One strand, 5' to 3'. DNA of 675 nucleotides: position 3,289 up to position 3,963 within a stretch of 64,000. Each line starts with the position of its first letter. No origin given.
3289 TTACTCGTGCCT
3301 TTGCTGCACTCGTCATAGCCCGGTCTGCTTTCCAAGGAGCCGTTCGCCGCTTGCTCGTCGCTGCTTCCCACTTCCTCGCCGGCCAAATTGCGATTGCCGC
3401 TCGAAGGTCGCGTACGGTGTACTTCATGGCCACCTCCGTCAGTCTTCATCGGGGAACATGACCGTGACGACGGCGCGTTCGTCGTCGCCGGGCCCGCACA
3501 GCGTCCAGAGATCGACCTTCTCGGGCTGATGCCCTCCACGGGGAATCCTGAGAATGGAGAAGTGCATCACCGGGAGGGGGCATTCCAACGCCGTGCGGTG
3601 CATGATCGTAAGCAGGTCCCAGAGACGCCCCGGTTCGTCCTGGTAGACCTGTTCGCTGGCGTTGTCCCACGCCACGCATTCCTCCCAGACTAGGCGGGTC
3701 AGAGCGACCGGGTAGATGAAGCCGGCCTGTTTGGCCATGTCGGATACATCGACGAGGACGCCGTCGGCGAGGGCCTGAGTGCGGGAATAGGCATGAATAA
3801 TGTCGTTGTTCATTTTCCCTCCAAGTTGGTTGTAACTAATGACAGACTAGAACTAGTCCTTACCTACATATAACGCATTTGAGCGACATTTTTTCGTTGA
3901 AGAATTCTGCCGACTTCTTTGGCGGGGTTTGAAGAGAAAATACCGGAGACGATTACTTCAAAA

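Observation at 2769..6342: WYL (BrxR/CapW-like) regulator heading an operon of an AT-rich 293-aa unknown gene plus four small unknown proteins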

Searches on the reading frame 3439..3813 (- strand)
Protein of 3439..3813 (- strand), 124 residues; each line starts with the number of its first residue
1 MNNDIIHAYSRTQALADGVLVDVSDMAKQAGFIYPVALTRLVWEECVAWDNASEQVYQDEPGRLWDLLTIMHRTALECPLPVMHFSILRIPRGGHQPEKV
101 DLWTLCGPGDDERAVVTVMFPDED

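Call 3: search_protein_families(library=pfam, proteins=[window:3439-3813:-], max_evalue=0.1)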
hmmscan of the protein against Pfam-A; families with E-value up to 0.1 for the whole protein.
window:3439-3813:- (124 aa): 1 family
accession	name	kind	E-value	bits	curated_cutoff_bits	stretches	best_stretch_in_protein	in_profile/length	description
PF20213.3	DUF6573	-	2.6e-24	86.2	27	1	3-124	8-138/138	Family of unknown function (DUF6573)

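Call 5: search_protein_families(library=padloc, proteins=[window:3439-3813:-], max_evalue=0.1)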
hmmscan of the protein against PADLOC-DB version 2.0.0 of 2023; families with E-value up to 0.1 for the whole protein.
window:3439-3813:- (124 aa): 0 families

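Call 6: search_protein_families(library=phrogs, proteins=[window:3439-3813:-], max_evalue=0.1)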
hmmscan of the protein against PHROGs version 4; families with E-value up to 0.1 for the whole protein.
window:3439-3813:- (124 aa): 1 family
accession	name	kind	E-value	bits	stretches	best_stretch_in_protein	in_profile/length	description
phrog_12695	-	unknown function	0.039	15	1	57-84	8-35/38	-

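Call 11: find_encoding_contigs(protein=window:3439-3813:-, flank=10000, max_places=10)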
Protein window:3439-3813:- (124 aa): 5 contigs read that carry it; 1 place shown.
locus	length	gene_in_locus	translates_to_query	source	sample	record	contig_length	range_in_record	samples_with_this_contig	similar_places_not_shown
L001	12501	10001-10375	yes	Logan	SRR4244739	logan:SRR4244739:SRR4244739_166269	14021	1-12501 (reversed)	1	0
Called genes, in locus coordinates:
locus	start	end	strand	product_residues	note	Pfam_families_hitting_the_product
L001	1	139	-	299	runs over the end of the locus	PF01844:HNH (weak)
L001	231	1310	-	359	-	PF04471:Mrr_cat (faint)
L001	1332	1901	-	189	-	PF07799:DUF1643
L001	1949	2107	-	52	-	-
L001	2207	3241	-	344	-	-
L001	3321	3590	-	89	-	-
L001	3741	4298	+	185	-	-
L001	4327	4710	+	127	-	-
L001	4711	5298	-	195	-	-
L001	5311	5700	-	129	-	-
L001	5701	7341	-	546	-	PF00004:AAA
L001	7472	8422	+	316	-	PF13280:WYL, PF25583:WCX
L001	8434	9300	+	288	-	-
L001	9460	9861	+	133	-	-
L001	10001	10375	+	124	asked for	PF20213:DUF6573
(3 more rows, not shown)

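Call 12: search_protein_families(library=ncbifam, proteins=[window:3439-3813:-], max_evalue=0.1)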
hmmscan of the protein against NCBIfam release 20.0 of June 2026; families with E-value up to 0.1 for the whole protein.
window:3439-3813:- (124 aa): 0 families

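Call 13: search_solved_structures(query=window:3439-3813:-, max_evalue=1)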
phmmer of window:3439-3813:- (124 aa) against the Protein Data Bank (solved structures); distinct sequences matched with E-value up to 1: 0.

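Call 22: find_homologous_proteins(query=window:3439-3813:-, max_evalue=0.001)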
Query window:3439-3813:- (124 aa): 218 proteins with E <= 0.001 among 222 candidates; the best 120 are listed.
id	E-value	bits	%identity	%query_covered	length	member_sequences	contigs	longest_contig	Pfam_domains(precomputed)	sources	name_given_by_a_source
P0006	1.1e-80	286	100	100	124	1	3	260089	PF20213.4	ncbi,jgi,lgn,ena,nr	ncbi:MAG TPA: hypothetical protein PLV42_05485 [bacterium]|nr:hypothetical protein [bacterium]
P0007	5.4e-65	235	82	100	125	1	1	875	PF20213.4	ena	-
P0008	1.9e-64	233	81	100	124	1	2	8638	PF20213.4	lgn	-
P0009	2.5e-34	136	54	97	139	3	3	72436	PF20213.4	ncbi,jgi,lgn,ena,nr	ncbi:MAG TPA: DUF6573 family protein [Gammaproteobacteria bacterium]|nr:DUF6573 family protein [Gamm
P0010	1.1e-32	131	52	98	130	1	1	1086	PF20213.4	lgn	-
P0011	1.3e-32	130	53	97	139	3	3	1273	PF20213.4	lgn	-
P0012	2.4e-32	129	51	99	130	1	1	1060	PF20213.4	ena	-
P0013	5.9e-32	128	53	97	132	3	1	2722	PF20213.4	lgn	-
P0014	8.1e-32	128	54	96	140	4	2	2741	PF20213.4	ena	-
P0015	2.2e-30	123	52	99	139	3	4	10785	PF20213.4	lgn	-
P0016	8.0e-30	121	52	98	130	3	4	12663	PF20213.4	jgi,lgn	jgi:hypothetical protein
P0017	8.3e-30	121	51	98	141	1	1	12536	PF20213.4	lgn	-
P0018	9.4e-30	121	50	96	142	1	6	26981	PF20213.4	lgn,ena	-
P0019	2.9e-29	119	47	98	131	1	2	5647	PF20213.4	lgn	-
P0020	4.8e-29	119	51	97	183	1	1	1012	PF20213.4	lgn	-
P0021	8.8e-29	118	50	97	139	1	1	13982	PF20213.4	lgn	-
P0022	1.0e-28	118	50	98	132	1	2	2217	PF20213.4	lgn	-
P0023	6.6e-28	115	50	98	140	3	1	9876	PF20213.4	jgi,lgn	-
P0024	9.5e-28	115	52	98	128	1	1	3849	PF20213.4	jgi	jgi:hypothetical protein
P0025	1.0e-27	114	48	98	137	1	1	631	PF20213.4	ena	-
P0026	1.1e-27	114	47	98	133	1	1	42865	PF20213.4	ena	-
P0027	1.1e-27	114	50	98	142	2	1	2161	PF20213.4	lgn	-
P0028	1.2e-27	114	48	98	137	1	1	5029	PF20213.4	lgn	-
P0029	1.3e-27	114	48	100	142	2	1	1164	PF20213.4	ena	-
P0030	1.8e-27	114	50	99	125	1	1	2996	PF20213.4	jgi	jgi:hypothetical protein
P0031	1.9e-27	114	49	97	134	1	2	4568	PF20213.4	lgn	-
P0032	3.2e-27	113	46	98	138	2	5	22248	PF20213.4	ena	-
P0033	3.3e-27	113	52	99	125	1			PF20213.4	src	-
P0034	4.3e-27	112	46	98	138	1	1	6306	PF20213.4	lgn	-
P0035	5.1e-27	112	46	98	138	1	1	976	PF20213.4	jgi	jgi:Family of unknown function (DUF6573)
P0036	5.9e-27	112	50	96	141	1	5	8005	PF20213.4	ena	-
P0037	9.7e-27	111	49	98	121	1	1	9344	PF20213.4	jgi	jgi:hypothetical protein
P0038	1.3e-26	111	46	98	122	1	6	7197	PF20213.4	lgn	-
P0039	1.4e-26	111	46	98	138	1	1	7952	PF20213.4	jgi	-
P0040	1.5e-26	111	49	99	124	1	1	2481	PF20213.4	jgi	jgi:hypothetical protein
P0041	1.8e-26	110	46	98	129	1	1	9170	PF20213.4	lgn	-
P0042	3.3e-26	110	49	99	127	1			PF20213.4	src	-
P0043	3.5e-26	109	45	98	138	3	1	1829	PF20213.4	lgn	-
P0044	5.8e-26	109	47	96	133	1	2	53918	PF20213.4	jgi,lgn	jgi:hypothetical protein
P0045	6.1e-26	109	49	98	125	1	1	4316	PF20213.4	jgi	jgi:hypothetical protein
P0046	9.6e-26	108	46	98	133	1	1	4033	PF20213.4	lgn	-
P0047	1.0e-25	108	50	99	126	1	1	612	PF20213.4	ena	-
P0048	1.1e-25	108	46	97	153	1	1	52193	PF20213.4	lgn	-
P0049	1.1e-25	108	46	99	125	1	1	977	PF20213.4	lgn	-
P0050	1.3e-25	108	47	97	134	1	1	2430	PF20213.4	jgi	jgi:hypothetical protein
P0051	1.3e-25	108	52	97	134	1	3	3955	PF20213.4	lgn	-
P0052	1.5e-25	107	50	99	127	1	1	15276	PF20213.4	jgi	jgi:hypothetical protein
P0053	1.8e-25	107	49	99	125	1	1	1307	PF20213.4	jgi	jgi:hypothetical protein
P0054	1.8e-25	107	48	96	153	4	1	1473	PF20213.4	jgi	-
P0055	2.2e-25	107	50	98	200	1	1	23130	PF20213.4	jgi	jgi:hypothetical protein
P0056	2.2e-25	107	49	98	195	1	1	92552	PF20213.4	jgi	jgi:hypothetical protein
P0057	2.7e-25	107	49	99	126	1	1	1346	PF20213.4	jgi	jgi:hypothetical protein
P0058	3.7e-25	106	49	97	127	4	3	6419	PF20213.4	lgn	-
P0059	4.7e-25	106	50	98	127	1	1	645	PF20213.4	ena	-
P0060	5.7e-25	106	46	98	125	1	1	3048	PF20213.4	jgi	jgi:hypothetical protein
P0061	6.5e-25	105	46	99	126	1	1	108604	PF20213.4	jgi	jgi:hypothetical protein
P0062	7.7e-25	105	48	100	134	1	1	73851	PF20213.4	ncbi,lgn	-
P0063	7.8e-25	105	46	97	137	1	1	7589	PF20213.4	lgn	-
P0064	8.1e-25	105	48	99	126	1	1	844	PF20213.4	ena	-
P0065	8.8e-25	105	50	98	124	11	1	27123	PF20213.4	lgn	-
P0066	9.1e-25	105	47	99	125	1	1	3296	PF20213.4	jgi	jgi:hypothetical protein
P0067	1.1e-24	105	49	99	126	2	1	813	PF20213.4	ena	-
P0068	1.2e-24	104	48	99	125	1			PF20213.4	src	-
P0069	1.2e-24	104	50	98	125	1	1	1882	PF20213.4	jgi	jgi:hypothetical protein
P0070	1.4e-24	104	48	99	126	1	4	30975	PF20213.4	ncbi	-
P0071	1.4e-24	104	46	99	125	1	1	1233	PF20213.4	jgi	jgi:hypothetical protein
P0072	1.4e-24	104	50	98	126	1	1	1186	PF20213.4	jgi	jgi:hypothetical protein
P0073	1.4e-24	104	49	96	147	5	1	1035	PF20213.4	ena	-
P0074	1.5e-24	104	48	99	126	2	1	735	PF20213.4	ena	-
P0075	1.6e-24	104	48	99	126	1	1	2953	PF20213.4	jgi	jgi:hypothetical protein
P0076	2.4e-24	104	49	98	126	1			PF20213.4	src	-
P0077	2.4e-24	103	46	100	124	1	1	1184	PF20213.4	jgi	jgi:hypothetical protein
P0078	2.7e-24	103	48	99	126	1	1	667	PF20213.4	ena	-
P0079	2.8e-24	103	47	97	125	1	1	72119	PF20213.4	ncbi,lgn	-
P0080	3.3e-24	103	43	98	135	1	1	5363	PF20213.4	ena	-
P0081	3.5e-24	103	47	98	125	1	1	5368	PF20213.4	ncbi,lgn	-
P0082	3.7e-24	103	48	99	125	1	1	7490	PF20213.4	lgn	-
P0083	3.8e-24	103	46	96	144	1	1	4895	PF20213.4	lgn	-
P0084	4.0e-24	103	48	99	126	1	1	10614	PF20213.4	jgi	jgi:hypothetical protein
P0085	4.2e-24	103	50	98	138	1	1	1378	PF20213.4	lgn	-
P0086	4.2e-24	103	48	98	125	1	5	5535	PF20213.4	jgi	jgi:hypothetical protein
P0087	4.6e-24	103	45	96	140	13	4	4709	PF20213.4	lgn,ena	-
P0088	4.8e-24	103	48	98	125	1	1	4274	PF20213.4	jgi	jgi:hypothetical protein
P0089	5.6e-24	102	47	98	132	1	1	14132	PF20213.4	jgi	jgi:hypothetical protein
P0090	6.8e-24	102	49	99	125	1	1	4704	PF20213.4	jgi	jgi:hypothetical protein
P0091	7.0e-24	102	46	99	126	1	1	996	PF20213.4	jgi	jgi:hypothetical protein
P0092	8.4e-24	102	47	98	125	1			PF20213.4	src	-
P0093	8.4e-24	102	47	98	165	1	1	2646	PF20213.4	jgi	jgi:hypothetical protein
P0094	8.5e-24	102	49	98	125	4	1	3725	PF20213.4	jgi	jgi:hypothetical protein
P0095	8.5e-24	102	47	99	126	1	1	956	PF20213.4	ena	-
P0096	8.7e-24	102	47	98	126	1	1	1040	PF20213.4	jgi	jgi:hypothetical protein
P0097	8.8e-24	102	46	98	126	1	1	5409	PF20213.4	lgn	-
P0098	9.0e-24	102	44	98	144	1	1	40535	PF20213.4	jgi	jgi:hypothetical protein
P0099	1.1e-23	101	48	99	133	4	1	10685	PF20213.4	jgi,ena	-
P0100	1.4e-23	101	47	100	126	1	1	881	PF20213.4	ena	-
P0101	1.6e-23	101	47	98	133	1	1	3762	PF20213.4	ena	-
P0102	1.8e-23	101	49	97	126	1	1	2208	PF20213.4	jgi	jgi:hypothetical protein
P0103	2.0e-23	101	45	99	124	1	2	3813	PF20213.4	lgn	-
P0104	2.0e-23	101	47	99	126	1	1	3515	PF20213.4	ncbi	-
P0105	2.3e-23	100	42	97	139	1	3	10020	PF20213.4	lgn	-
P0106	3.0e-23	100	47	99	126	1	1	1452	PF20213.4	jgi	jgi:hypothetical protein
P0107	3.0e-23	100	48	98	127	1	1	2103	PF20213.4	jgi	jgi:hypothetical protein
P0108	3.0e-23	100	49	99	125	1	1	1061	PF20213.4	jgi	jgi:hypothetical protein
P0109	3.0e-23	100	47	98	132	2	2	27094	PF20213.4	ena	-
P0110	3.1e-23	100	49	98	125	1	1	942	PF20213.4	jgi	jgi:hypothetical protein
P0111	4.0e-23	100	44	98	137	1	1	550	PF20213.4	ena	-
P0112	4.4e-23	99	48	98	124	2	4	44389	PF20213.4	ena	-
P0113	5.4e-23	99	47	99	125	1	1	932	PF20213.4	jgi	jgi:hypothetical protein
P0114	5.9e-23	99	48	96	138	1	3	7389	PF20213.4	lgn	-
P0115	6.8e-23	99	48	98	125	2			PF20213.4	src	-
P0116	7.0e-23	99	47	99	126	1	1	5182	PF20213.4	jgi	jgi:hypothetical protein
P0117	7.3e-23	99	45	100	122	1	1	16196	PF20213.4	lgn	-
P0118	7.3e-23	99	46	98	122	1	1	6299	PF20213.4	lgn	-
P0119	8.2e-23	99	46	98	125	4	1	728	PF20213.4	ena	-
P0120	8.7e-23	98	45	98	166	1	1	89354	PF20213.4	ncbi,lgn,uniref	ncbi:DUF6573 family protein [Streptomyces sp. NPDC012765]|uniref:DUF6573 family protein n=1 Tax=Stre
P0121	8.8e-23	98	43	97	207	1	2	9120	PF20213.4,PF08940.18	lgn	-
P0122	9.1e-23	98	44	99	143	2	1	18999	PF20213.4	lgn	-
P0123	9.5e-23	98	48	99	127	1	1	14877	PF20213.4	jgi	jgi:hypothetical protein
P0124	9.7e-23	98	46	99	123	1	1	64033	PF20213.4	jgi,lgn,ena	-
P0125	9.7e-23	98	47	100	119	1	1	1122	PF20213.4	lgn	-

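Call 25: find_encoding_contigs(protein=P0009, flank=7000, max_places=3)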
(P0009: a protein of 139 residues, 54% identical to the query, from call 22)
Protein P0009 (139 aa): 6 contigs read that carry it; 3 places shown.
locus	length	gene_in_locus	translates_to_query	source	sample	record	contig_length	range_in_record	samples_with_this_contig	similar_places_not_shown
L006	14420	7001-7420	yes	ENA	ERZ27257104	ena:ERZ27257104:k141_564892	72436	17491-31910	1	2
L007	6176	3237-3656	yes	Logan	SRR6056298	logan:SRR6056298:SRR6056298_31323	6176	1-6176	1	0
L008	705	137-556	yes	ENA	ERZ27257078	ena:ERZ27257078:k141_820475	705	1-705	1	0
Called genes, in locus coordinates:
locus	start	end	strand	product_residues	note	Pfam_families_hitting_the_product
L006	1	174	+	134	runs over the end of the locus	-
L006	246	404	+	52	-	-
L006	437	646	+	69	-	-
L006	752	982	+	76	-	-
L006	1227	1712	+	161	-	PF05433:Rick_17kDa_Anti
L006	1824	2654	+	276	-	PF00561:Abhydrolase_1, PF12146:Hydrolase_4, PF12697:Abhydrolase_6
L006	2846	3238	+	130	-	-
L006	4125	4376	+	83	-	-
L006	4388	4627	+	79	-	-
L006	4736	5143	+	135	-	-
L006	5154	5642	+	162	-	-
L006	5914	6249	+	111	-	-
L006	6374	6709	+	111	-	-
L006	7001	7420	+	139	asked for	PF20213:DUF6573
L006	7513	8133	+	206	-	-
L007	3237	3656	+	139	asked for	PF20213:DUF6573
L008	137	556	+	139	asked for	PF20213:DUF6573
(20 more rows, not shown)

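Call 26: find_encoding_contigs(protein=P0120, flank=7000, max_places=3)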
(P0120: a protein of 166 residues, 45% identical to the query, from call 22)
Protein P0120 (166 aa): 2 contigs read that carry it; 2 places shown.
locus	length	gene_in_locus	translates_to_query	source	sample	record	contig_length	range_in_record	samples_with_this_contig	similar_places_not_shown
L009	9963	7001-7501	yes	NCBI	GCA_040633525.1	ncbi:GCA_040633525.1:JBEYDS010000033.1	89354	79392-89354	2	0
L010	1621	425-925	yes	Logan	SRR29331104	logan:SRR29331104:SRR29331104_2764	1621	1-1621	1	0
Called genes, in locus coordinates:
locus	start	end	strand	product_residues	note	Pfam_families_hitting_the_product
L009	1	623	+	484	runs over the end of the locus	PF00145:DNA_methylase (faint)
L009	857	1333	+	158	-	-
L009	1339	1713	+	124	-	-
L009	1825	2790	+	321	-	PF21818:DUF6884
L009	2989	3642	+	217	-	-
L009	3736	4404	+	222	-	-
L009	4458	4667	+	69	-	-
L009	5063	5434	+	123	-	-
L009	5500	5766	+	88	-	-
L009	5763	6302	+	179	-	-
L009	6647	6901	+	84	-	-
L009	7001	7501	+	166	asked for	PF20213:DUF6573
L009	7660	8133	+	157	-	-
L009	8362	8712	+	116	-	PF12957:DUF3846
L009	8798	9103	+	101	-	-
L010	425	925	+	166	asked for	PF20213:DUF6573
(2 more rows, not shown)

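Call 34: predict_structure(alignment_id=A1)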
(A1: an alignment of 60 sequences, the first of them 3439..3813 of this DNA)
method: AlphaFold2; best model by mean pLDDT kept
length: 124 residues; sequences in the alignment: 60
mean_pLDDT: 91.8   pTM: 0.84
mean pLDDT of the five models: 91.8, 89.9, 89.5, 89.3, 88.5
residues with pLDDT >= 90: 97; 70-90: 20; 50-70: 5; < 50: 2
segments of 3 or more residues with pLDDT < 50: none
pLDDT, mean of each block of 10 residues (from residue 1): 62 95 98 98 95 85 97 94 95 92 95 95 93
secondary structure, 60 per line:
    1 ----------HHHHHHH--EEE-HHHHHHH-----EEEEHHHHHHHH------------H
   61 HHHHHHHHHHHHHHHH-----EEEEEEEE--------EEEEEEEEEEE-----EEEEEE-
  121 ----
elements in order: H11-17 E20-22 H24-30 E36-39 H40-47 H60-76 E82-89 E98-108 E114-119

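Call 37: find_related_loci(query=A1, collection=genome_contigs, flank=8000)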
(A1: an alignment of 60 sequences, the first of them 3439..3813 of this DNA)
Query A1 (124 aa) in genome_contigs; peptide patterns used: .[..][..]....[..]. (x = any residue, [..] = any of these).
600 stretches matched a pattern (row limit reached: there are more); 429 encode a relative of the query (tblastn E <= 1e-3); the best 80 are kept; 80 distinct loci.
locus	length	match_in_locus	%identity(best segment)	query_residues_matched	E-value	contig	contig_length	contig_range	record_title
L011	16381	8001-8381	48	4-124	1e-34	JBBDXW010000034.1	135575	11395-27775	MAG: Woeseia sp. isolate LejiaD_61_26 Lejia_D_247_length_135575_cov_16, whole genome shotgun sequence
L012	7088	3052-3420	52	3-124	2e-33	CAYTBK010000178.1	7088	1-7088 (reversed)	MAG TPA_asm: uncultured Acidobacteriota bacterium isolate SRP220891_co2_264 genome assembly, contig: NODE_18152_length_7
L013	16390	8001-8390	44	1-124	3e-33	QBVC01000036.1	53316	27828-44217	MAG: gamma proteobacterium symbiont of Ctena orbiculata isolate LUC_16_021_0_D _30, whole genome shotgun sequence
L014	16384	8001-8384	47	3-124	8e-33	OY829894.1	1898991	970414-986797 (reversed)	MAG: Sedimenticolaceae bacterium isolate 6ff8635f-dff1-4316-91b4-0e33d66fd4de genome assembly, chromosome: 4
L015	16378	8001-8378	46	3-124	1e-32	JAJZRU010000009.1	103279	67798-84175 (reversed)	MAG: Proteobacteria bacterium isolate SKS3.bin107 NODE_265_length_103279_cov_11.049083, whole genome shotgun sequence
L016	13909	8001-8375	45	4-124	1e-32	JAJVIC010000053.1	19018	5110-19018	MAG: Bacteroidia bacterium isolate Bin_39 c_000000006310, whole genome shotgun sequence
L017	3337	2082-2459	49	4-124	1e-32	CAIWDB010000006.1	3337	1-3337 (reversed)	MAG: uncultured Methylococcaceae bacterium isolate LJ_bin-0959 genome assembly, contig: bin-0959:006/661, whole genome s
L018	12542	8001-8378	50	5-124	3e-32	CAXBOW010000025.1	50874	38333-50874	MAG TPA_asm: uncultured Haliea sp. isolate ERR2762188_binner12_Refined_25 genome assembly, contig: ERZ3421808.1032, whol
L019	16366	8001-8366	51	2-124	5e-32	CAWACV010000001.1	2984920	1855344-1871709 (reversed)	MAG: uncultured Gammaproteobacteria bacterium isolate MFD00905.bin.3.183 genome assembly, contig: contig_1561, whole gen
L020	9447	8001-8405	45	5-124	4e-32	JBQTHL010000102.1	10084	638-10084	MAG: Panacagrimonas sp. isolate SAW216 c_000000076458, whole genome shotgun sequence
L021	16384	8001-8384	48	3-124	1e-31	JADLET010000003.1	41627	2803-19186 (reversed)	MAG: Gammaproteobacteria bacterium isolate SJ336 c_000000055124, whole genome shotgun sequence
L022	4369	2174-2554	45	4-124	3e-31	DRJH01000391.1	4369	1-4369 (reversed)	MAG TPA_asm: Gammaproteobacteria bacterium isolate HyVt-412 HyVt-412_k95_70457, whole genome shotgun sequence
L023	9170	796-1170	47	1-124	3e-31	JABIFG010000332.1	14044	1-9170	MAG: Candidatus Neomarinimicrobiota bacterium isolate SI053_bin15 k141_1495746, whole genome shotgun sequence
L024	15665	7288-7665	46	5-124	2e-31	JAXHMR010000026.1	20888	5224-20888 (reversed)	MAG: Woeseiaceae bacterium isolate Salar_de_Ascotan_soil_MAG_ASO6 contig_7739_polypolish, whole genome shotgun sequence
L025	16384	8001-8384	45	3-124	1e-31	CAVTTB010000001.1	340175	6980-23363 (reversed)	MAG: uncultured Gammaproteobacteria bacterium isolate MFD09730.bin.1.81 genome assembly, contig: contig_13118, whole gen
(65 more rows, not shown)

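Call 48: find_related_loci(query=A1, collection=viral_contigs, flank=8000)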
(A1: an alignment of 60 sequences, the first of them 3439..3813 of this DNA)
Query A1 (124 aa) in viral_contigs; peptide patterns used: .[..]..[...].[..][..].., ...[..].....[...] (x = any residue, [..] = any of these).
222 stretches matched a pattern; 159 encode a relative of the query (tblastn E <= 1e-3); the best 80 are kept; 80 distinct loci.
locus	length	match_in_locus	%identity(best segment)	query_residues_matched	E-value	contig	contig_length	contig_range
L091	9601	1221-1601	48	4-124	1e-30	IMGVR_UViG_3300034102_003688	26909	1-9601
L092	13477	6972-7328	47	4-124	2e-29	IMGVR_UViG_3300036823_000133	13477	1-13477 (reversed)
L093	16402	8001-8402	44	3-124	3e-29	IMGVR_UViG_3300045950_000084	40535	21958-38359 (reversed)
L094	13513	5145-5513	44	2-124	1e-28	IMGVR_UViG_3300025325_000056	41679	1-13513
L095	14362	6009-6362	45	5-124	2e-28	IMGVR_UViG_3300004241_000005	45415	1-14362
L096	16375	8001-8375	42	5-124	3e-28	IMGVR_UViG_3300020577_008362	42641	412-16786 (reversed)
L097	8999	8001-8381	44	4-124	2e-28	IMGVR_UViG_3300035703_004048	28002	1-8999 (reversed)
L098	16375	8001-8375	46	4-123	3e-28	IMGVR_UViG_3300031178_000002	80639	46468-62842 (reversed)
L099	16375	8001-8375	46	4-123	3e-28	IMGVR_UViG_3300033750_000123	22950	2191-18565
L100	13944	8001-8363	46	3-124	1e-27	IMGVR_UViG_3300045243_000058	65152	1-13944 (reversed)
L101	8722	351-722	42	1-124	2e-27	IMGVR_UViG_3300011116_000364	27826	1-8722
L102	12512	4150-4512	44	4-124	2e-26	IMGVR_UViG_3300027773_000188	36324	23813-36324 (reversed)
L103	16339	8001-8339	48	5-124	3e-26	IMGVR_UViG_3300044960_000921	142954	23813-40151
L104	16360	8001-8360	46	4-124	7e-26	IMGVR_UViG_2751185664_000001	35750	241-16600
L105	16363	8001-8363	38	9-124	9e-26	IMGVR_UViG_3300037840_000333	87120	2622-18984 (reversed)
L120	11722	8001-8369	40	2-124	2e-23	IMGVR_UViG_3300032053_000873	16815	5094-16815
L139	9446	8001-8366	41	4-124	2e-21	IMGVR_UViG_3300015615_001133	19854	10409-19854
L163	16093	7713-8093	36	4-124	2e-19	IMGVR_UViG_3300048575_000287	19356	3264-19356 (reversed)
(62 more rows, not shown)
